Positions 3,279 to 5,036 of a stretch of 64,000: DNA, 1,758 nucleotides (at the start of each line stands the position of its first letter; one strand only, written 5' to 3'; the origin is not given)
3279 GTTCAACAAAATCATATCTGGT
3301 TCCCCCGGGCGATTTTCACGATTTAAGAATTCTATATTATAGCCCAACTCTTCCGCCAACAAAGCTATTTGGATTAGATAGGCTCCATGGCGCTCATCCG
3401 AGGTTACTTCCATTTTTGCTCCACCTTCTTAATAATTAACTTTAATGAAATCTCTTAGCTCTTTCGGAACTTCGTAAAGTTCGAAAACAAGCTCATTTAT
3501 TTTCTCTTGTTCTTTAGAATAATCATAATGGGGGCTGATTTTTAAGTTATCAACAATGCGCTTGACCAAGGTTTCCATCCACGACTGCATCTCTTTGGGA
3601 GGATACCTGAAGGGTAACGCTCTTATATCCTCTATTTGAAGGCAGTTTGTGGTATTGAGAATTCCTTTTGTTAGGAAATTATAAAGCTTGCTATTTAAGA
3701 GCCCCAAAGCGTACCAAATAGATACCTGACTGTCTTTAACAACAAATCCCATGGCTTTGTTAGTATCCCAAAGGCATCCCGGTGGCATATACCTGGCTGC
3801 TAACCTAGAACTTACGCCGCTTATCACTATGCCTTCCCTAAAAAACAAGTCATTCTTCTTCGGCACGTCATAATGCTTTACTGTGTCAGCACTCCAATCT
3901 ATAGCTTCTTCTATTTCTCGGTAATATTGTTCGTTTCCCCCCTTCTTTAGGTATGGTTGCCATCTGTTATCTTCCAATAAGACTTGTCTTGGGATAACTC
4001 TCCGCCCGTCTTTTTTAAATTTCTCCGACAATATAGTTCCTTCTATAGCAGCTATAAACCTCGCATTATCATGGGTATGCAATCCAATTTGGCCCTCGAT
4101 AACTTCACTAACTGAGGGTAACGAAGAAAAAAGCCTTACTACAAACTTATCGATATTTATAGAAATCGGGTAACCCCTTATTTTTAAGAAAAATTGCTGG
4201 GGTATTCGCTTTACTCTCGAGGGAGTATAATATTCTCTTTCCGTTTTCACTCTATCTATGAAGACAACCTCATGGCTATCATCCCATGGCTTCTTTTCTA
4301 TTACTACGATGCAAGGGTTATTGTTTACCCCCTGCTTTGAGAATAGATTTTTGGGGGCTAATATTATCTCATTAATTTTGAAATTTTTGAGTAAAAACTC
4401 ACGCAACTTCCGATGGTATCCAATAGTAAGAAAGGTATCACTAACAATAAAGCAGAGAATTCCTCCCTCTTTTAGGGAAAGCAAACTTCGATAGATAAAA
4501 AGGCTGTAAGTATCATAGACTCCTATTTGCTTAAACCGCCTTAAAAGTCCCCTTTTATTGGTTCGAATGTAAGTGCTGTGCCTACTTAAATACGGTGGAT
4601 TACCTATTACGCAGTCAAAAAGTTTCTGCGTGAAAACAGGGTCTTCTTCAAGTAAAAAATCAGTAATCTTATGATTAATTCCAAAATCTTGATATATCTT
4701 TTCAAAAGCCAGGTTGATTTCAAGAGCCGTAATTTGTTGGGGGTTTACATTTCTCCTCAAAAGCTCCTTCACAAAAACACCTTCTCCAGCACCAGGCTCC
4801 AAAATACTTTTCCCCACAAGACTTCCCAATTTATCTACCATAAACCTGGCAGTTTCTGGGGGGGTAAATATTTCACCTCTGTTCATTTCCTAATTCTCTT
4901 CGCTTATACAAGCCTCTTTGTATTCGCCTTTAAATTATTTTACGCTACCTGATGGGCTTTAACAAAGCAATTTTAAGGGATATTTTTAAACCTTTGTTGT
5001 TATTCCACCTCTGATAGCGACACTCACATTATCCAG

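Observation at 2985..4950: AT-rich island with a TaqI-like N6-adenine methyltransferase and a small uncharacterised partner, between lysC and apgM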

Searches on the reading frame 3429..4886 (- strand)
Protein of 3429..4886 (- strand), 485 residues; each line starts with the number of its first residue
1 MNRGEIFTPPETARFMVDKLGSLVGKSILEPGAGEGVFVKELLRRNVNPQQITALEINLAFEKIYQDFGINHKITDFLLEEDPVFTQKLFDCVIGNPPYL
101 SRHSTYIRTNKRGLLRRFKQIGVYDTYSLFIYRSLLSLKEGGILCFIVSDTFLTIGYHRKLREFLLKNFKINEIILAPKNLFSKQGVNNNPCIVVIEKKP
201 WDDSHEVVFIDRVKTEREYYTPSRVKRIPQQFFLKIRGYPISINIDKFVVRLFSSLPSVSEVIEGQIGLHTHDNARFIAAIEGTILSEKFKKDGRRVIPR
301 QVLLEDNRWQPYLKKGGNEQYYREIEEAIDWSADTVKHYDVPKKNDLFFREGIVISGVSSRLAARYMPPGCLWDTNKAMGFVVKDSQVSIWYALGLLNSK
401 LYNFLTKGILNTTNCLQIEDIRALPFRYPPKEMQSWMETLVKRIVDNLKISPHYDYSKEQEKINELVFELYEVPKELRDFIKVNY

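Call 3: search_protein_families(library=pfam, proteins=[window:3429-4886:-], max_evalue=1)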
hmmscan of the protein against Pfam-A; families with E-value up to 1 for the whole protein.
window:3429-4886:- (485 aa): 6 families
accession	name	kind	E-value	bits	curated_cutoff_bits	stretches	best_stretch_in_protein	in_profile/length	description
PF07669.17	Eco57I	-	2.8e-21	76.8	25.3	1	72-177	54-165/171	Eco57I restriction-modification methylase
PF02384.22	N6_Mtase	-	2e-15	57.4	20.4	1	2-215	24-249/311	N-6 DNA Methylase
PF12950.13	TaqI_C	-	6.9e-08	33.2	26.5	1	320-424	19-116/118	TaqI-like C-terminal specificity domain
PF05175.20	MTS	-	0.022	14.8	23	1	13-105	20-114/170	Methyltransferase small domain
PF00398.26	RrnaAD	-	0.05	13.1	24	1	25-75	31-79/263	Ribosomal RNA adenine dimethylase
PF13489.12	Methyltransf_23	-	0.1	12.7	27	1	23-94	21-86/164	Methyltransferase domain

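Call 4: search_protein_families(library=ncbifam, proteins=[window:3429-4886:-], max_evalue=1)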
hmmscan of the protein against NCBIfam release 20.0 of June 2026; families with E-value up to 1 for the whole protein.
window:3429-4886:- (485 aa): 14 families
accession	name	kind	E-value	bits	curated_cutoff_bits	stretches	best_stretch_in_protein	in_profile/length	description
NF033452.1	BREX_1_MTaseX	exception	8.7e-42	143.1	500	1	87-447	505-879/1210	BREX-1 system adenine-specific DNA-methyltransferase PglX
NF033455.1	BREX_6_MTaseX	exception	3.4e-16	58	900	1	88-427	553-903/1319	BREX-6 system adenine-specific DNA-methyltransferase PglX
TIGR02987.1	met_A_Alw26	exception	2.1e-14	53.1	353.5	3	115-262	164-307/523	Alw26I/Eco31I/Esp3I family type II restriction adenine-specific DNA-methyltransferase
NF047738.1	antiphage_MADS2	equivalog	5.4e-08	31.6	720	2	126-203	493-571/654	methylation-associated defense system DNA methyltransferase MAD2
NF033454.1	BREX_5_MTaseX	exception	8.1e-08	30.3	900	1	205-451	628-866/1404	BREX-5 system adenine-specific DNA-methyltransferase PglX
TIGR00497.1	hsdM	equivalog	3.8e-06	25.9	242.75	1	84-214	301-432/515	type I restriction-modification system subunit M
NF045881.1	PLipidMtase_Agro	equivalog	8.5e-06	25.4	250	1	9-101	37-133/197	phospholipid N-methyltransferase PmtA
NF011529.0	PRK14968.1-3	equivalog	6.8e-05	22.4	162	1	5-104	15-113/198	putative methyltransferase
TIGR00537.1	hemK_rel_arch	hypoth_equivalog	0.00039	20.2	87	1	6-102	1-95/179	HemK2/MTQ2 family protein methyltransferase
NF011530.0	PRK14968.1-4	equivalog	0.0046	16.3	243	1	25-101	40-111/202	putative methyltransferase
TIGR02072.1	BioC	equivalog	0.047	13.5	184.95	1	22-96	32-104/244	malonyl-ACP O-methyltransferase BioC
TIGR00755.1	ksgA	equivalog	0.055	12.8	171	1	12-99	17-104/256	16S rRNA (adenine(1518)-N(6)/adenine(1519)-N(6))-dimethyltransferase RsmA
NF011527.0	PRK14968.1-1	equivalog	0.084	12.6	242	1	16-103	24-107/192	putative methyltransferase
NF000499.2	Erm23S_rRNA_broad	equivalog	0.098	12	212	1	15-60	14-56/244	23S ribosomal RNA methyltransferase Erm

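Call 5: search_protein_families(library=padloc, proteins=[window:3429-4886:-], max_evalue=1)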
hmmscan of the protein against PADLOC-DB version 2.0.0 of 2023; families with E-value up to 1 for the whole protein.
window:3429-4886:- (485 aa): 70 families (the best 25 are shown)
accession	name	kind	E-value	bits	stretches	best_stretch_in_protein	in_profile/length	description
PDLC03347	MTase_II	-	9.4e-69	230.4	1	14-475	23-471/488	Type II methyltransferase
PDLC02521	PglX|PglXI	-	2.6e-35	119.7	1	79-444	472-846/1174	PglX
PDLC03600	REase_MTase_IIG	-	1.1e-33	114.4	1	85-447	493-861/1205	Type IIG restriction enzyme-methyltransferase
PDLC02524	PglX|PglXI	-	1.6e-23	81.1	1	88-428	296-642/722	PglX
PDLC03267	MTase_II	-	1.7e-23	81.3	1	3-216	13-233/539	Type II methyltransferase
PDLC04134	mad2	-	5.9e-23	79.4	1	2-215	269-462/492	mads_2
PDLC03248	MTase_II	-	1.1e-22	78.5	1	4-183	10-183/521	Type II methyltransferase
PDLC03612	REase_MTase_IIG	-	2.1e-22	77.2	2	88-204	805-920/1247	Type IIG restriction enzyme-methyltransferase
PDLC02527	PglX|PglXI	-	1.2e-21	74.2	1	87-443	554-912/1332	PglX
PDLC03313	MTase_II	-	3.4e-18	63.5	2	75-210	134-265/563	Type II methyltransferase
PDLC02516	PglX|PglXI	-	7.2e-16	56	1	213-446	14-252/593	PglX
PDLC03227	MTase_II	-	3.8e-15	53.8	1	4-206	28-247/494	Type II methyltransferase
PDLC03293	MTase_II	-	5.7e-15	53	1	4-170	17-184/427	Type II methyltransferase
PDLC03604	REase_MTase_IIG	-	2e-14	50.6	1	69-278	512-729/1011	Type IIG restriction enzyme-methyltransferase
PDLC03366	MTase_II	-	2.7e-14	50.8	1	4-199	23-224/568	Type II methyltransferase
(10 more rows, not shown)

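Call 8: find_homologous_proteins(query=window:3429-4886:-, max_evalue=1e-10)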
Query window:3429-4886:- (485 aa): 402 proteins with E <= 1e-10 among 8000 candidates; the best 120 are listed.
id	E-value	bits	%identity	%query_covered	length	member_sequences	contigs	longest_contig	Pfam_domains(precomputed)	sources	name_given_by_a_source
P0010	2.3e-285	965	85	100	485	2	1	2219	PF02384.23,PF07669.18,PF12950.14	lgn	-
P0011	7.1e-232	789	69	100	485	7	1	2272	PF02384.23,PF07669.18,PF12950.14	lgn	-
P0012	6.7e-231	785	69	100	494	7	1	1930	PF02384.23,PF07669.18,PF12950.14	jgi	jgi:methylase of polypeptide subunit release factors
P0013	2.4e-230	783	69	99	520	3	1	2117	PF02384.23,PF07669.18,PF12950.14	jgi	-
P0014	3.2e-230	783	68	100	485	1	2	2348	PF02384.23,PF07669.18,PF12950.14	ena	-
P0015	1.5e-229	781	69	100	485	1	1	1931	PF02384.23,PF07669.18,PF12950.14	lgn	-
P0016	6.2e-229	779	69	99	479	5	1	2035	PF02384.23,PF07669.18,PF12950.14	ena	-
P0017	3.9e-228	776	68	100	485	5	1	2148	PF02384.23,PF07669.18,PF12950.14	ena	-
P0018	2.7e-225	767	70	97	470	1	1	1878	PF02384.23,PF07669.18,PF12950.14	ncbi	-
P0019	3.6e-225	766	67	100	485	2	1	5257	PF02384.23,PF07669.18,PF12950.14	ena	-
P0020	1.1e-224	765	65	100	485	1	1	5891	PF02384.23,PF07669.18,PF12950.14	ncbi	-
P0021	1.6e-224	764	67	99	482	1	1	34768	PF02384.23,PF07669.18,PF12950.14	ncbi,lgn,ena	-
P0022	4.8e-224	763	66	100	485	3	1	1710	PF02384.23,PF07669.18,PF12950.14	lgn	-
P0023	1.4e-223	761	67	100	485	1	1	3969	PF02384.23,PF07669.18,PF12950.14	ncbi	-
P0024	3.1e-223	760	67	100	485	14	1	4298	PF02384.23,PF07669.18,PF12950.14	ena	-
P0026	1.8e-221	754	67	100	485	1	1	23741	PF02384.23,PF07669.18,PF12950.14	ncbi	-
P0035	7.4e-203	693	60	100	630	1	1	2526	PF02384.23,PF07669.18,PF12950.14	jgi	-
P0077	1.2e-125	438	45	96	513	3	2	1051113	PF02384.23,PF07669.18,PF12950.14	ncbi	ncbi:MAG: class I SAM-dependent DNA methyltransferase [Promethearchaeota archaeon]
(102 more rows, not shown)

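Call 25: find_related_loci(query=window:3429-4886:-, collection=genome_contigs, flank=6000)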
Query window:3429-4886:- (485 aa) in genome_contigs; peptide patterns used: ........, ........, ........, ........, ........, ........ (x = any residue, [..] = any of these).
43 stretches matched a pattern, but none encodes a relative of the query by tblastn (E <= 1e-3).

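Call 29: find_encoding_contigs(protein=P0021, flank=5000, max_places=2)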
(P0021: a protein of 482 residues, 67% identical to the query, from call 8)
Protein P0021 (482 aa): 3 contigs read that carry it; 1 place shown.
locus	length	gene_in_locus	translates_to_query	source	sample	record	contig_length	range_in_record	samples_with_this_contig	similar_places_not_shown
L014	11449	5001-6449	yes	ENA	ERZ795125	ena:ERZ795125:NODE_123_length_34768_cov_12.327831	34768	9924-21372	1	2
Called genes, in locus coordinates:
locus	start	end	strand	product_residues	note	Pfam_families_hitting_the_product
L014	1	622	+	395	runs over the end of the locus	PF00202:Aminotran_3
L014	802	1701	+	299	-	-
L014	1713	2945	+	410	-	PF00764:Arginosuc_synth, PF20979:Arginosuc_syn_C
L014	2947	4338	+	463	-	PF00206:Lyase_1, PF14698:ASL_C2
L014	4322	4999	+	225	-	PF00834:Ribul_P_3_epim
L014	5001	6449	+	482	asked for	PF02384:N6_Mtase, PF07669:Eco57I, PF12950:TaqI_C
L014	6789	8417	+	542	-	PF02734:Dak2, PF21645:FakA-like_M, PF13684:FakA-like_C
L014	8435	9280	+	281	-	PF02645:DegV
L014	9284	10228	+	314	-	PF02645:DegV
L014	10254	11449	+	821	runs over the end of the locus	PF17191:RecG_wedge, PF01336:tRNA_anti-codon (weak), PF00270:DEAD, PF04851:ResIII, PF00271:Helicase_C, PF19833:RecG_dom3_C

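Call 30: find_encoding_contigs(protein=P0026, flank=5000, max_places=2)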
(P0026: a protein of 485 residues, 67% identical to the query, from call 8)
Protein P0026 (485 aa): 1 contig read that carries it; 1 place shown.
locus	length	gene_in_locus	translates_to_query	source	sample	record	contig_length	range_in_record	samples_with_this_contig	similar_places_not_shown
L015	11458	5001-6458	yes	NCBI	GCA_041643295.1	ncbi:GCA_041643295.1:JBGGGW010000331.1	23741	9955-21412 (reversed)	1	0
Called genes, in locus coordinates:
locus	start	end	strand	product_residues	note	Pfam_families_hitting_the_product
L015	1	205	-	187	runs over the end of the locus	PF02887:PK_C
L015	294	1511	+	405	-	PF01960:ArgJ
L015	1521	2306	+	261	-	PF00696:AA_kinase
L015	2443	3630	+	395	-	PF00202:Aminotran_3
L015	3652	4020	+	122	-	PF00764:Arginosuc_synth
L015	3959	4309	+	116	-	PF00764:Arginosuc_synth, PF20979:Arginosuc_syn_C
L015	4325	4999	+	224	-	PF00834:Ribul_P_3_epim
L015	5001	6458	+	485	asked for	PF07669:Eco57I, PF02384:N6_Mtase, PF12950:TaqI_C (weak)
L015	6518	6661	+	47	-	-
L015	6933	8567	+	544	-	PF02734:Dak2, PF21645:FakA-like_M, PF13684:FakA-like_C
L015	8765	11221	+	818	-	PF17191:RecG_wedge, PF01336:tRNA_anti-codon (weak), PF00270:DEAD, PF04851:ResIII, PF00271:Helicase_C, PF22590:Cas3-like_C_2 (faint), PF19833:RecG_dom3_C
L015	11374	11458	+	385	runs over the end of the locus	PF00188:CAP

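Call 31: find_encoding_contigs(protein=P0077, flank=5000, max_places=2)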
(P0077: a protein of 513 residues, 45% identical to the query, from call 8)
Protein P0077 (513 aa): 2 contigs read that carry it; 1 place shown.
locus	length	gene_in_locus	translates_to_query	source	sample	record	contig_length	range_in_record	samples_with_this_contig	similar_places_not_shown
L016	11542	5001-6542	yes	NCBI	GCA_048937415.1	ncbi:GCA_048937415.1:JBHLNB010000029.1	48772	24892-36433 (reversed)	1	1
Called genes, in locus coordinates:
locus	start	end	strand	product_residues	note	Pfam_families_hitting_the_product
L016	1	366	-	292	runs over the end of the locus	PF01040:UbiA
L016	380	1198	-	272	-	PF01884:PcrB, PF00977:His_biosynth (weak)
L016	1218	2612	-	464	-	PF00890:FAD_binding_2 (faint), PF01134:GIDA (weak), PF01266:DAO (faint), PF01494:FAD_binding_3, PF07992:Pyr_redox_2 (weak), PF12831:FAD_oxidored, PF04820:Trp_halogenase (weak), PF22578:GGR_cat, +2 more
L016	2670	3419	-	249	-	PF01940:DUF92 (weak)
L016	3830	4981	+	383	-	PF04389:Peptidase_M28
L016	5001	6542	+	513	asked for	PF02384:N6_Mtase, PF07669:Eco57I, PF12950:TaqI_C (weak)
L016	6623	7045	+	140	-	-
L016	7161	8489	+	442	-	PF04055:Radical_SAM (weak), PF12836:HHH_3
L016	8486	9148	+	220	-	PF13566:DUF4130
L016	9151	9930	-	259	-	PF01656:CbiA, PF02374:ArsA_ATPase (weak), PF10609:ParA, PF13614:AAA_31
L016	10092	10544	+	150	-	PF13527:Acetyltransf_9, PF00583:Acetyltransf_1, PF13508:Acetyltransf_7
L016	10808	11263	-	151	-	-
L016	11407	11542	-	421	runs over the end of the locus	PF02310:B12-binding, PF04055:Radical_SAM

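Call 34: search_solved_structures(query=window:3429-4886:-, max_evalue=0.001)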
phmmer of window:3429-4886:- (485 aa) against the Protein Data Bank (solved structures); distinct sequences matched with E-value up to 0.001: 12.
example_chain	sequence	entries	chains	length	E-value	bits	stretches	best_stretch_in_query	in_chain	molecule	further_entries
2ibs_A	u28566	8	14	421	1.1e-11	47.5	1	3-173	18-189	Modification methylase TaqI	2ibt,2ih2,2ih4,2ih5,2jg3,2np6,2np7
1aqi_A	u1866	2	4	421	1.5e-11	47.1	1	3-173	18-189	ADENINE-N6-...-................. TAQI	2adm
1aqj_A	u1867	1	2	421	1.5e-11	47.1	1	3-173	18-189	ADENINE-N6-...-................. TAQI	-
1g38_A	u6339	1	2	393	1e-10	44.3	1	7-173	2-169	MODIFICATION METHYLASE TAQI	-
9ewz_C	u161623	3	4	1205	1.9e-09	40.1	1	88-426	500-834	Adenine-specific methyltransferase BrxX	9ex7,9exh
8zek_A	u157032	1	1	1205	2e-09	40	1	88-426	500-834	site-specific DNA-methyltransferase (adenine-specific)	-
8c45_A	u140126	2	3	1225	3.6e-09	39.2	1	88-426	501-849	site-specific DNA-methyltransferase (adenine-specific)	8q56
2okc_A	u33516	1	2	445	6.7e-07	31.7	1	4-192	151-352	Type I restriction enzyme StySJI M protein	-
7qw5_A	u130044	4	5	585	7.5e-07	31.5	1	89-185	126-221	Modification methylase BseCI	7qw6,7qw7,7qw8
7vru_A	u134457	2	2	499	3.3e-06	29.4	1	3-208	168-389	Site-specific DNA-methyltransferase (adenine-specific)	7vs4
3ufb_A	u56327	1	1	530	9.9e-06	27.8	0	3-43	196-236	Type I restriction-modification system methyltransferase subunit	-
9ko3_A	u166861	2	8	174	0.00075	21.6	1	9-100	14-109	Methyltransferase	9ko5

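Call 78: search_protein_families(library=padloc, proteins=[P0035], max_evalue=0.001)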
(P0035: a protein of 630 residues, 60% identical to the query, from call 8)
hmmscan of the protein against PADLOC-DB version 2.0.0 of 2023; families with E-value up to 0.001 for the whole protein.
P0035 (630 aa): 53 families (the best 25 are shown)
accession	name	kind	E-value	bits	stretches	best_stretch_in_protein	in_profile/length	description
PDLC03347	MTase_II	-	3.7e-65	218.5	1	7-479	12-475/488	Type II methyltransferase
PDLC02521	PglX|PglXI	-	1.2e-29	100.9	1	90-458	482-858/1174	PglX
PDLC03600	REase_MTase_IIG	-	9.8e-28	94.6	1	90-482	497-896/1205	Type IIG restriction enzyme-methyltransferase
PDLC04134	mad2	-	2.1e-27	94.1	1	6-211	273-458/492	mads_2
PDLC03248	MTase_II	-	1.3e-19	68.3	1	5-209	11-206/521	Type II methyltransferase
PDLC03267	MTase_II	-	1.4e-18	65.2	1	6-211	16-229/539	Type II methyltransferase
PDLC02524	PglX|PglXI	-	2.3e-17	60.7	1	89-450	297-663/722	PglX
PDLC03313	MTase_II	-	1.6e-16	58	1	75-217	134-272/563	Type II methyltransferase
PDLC03293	MTase_II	-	1.9e-16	57.8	1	6-171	19-185/427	Type II methyltransferase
PDLC03227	MTase_II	-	1.4e-15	55.2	1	7-209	31-250/494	Type II methyltransferase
PDLC03612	REase_MTase_IIG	-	2.3e-15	53.9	2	90-220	807-937/1247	Type IIG restriction enzyme-methyltransferase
PDLC03348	MTase_II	-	1.5e-12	44.8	1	89-212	346-467/727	Type II methyltransferase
PDLC03335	MTase_II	-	2.2e-12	44.4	1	70-202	174-308/607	Type II methyltransferase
PDLC03258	MTase_II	-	2.8e-12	44.5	1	7-213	26-215/366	Type II methyltransferase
PDLC03338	MTase_II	-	4.3e-12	43.5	1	87-210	245-362/604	Type II methyltransferase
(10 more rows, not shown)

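Call 83: predict_structure(alignment_id=A4)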
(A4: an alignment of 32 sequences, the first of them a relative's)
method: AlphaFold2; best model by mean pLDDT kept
length: 630 residues; sequences in the alignment: 32
mean_pLDDT: 78.1   pTM: 0.66
mean pLDDT of the five models: 78.1, 70.7, 70.3, 68.8, 64.2
residues with pLDDT >= 90: 207; 70-90: 248; 50-70: 103; < 50: 72
segments of 3 or more residues with pLDDT < 50: 267-278, 305-329, 341-346, 374-376, 487-494, 521-526
pLDDT, mean of each block of 10 residues (from residue 1): 70 97 94 91 96 91 94 86 62 85 76 82 79 90 94 83 94 95 81 96 96 93 94 93 94 93 62 40 54 66 51 40 42 52 49 58 65 52 78 89 88 67 91 95 83 81 96 92 63 50 81 79 52 85 63 70 87 88 80 87 87 76 78
secondary structure, 60 per line:
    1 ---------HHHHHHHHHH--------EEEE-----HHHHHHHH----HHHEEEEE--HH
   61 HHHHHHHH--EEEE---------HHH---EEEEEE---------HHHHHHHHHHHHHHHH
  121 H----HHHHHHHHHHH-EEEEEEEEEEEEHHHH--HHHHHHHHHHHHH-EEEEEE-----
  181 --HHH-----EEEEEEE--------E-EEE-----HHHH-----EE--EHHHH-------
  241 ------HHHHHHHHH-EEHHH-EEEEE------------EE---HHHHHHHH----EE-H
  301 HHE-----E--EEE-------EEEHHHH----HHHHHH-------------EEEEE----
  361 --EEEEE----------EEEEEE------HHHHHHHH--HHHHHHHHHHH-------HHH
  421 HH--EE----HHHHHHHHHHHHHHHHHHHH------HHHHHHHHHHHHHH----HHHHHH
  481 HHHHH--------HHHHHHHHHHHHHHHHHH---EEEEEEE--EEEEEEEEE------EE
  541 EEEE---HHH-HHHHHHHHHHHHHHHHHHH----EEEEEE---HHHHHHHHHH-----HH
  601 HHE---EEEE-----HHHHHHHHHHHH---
elements in order: H10-19 E28-31 H37-44 E52-56 H59-68 E71-74 E90-95 H105-121 H126-136 E138-149 H150-153 H156-168 E170-175 E191-197 E208-210 H216-219 H230-233 H247-255 E263-267 H285-292 E312-314 E322-324 H325-328 H333-338 E352-356 E363-367 E378-383 H390-397 H400-410 H418-422 H431-450 H457-470 H475-485 H494-511 E515-521 E524-532 E539-544 H552-570 E575-580 H584-593 H599-602 E607-610 H616-627
